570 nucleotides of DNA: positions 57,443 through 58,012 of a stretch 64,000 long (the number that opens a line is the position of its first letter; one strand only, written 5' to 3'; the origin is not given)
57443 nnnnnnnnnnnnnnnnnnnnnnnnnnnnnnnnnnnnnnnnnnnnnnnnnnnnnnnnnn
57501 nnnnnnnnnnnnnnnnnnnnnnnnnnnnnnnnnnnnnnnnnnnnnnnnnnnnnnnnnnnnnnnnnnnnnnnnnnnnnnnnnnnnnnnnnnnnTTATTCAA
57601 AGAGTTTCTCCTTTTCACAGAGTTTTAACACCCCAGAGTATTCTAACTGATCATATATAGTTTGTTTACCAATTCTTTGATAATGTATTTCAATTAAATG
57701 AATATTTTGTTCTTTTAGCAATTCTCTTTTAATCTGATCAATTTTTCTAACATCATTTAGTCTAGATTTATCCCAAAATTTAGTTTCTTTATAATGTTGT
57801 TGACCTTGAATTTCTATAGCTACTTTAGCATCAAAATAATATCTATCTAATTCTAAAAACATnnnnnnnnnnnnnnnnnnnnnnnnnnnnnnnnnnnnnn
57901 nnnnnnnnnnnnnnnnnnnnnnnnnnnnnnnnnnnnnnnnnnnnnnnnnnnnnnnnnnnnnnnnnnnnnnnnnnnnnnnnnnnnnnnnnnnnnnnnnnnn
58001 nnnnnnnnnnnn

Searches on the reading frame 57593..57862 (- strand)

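Call 41: search_protein_families(library=phrogs, proteins=[window:57593-57862:-], max_evalue=0.01)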
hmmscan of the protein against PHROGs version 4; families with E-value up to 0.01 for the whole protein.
window:57593-57862:- (89 aa): 7 families
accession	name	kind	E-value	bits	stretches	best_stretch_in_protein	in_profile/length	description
phrog_559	-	DNA, RNA and nucleotide metabolism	3.5e-13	50.2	1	3-74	339-410/607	HNH endonuclease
phrog_9084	-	DNA, RNA and nucleotide metabolism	1.7e-12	48.8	1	6-86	96-177/187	homing endonuclease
phrog_7140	-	DNA, RNA and nucleotide metabolism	3.1e-11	43.7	1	12-75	165-227/423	intron encoded nuclease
phrog_4538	-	unknown function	1.8e-10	41.3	1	11-63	268-319/447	-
phrog_19778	-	unknown function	1.5e-06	28.6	1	3-63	284-345/362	-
phrog_34504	-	unknown function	0.00024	21.3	1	5-63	309-368/386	-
phrog_27771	-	unknown function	0.00089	19.1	1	3-70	466-535/549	-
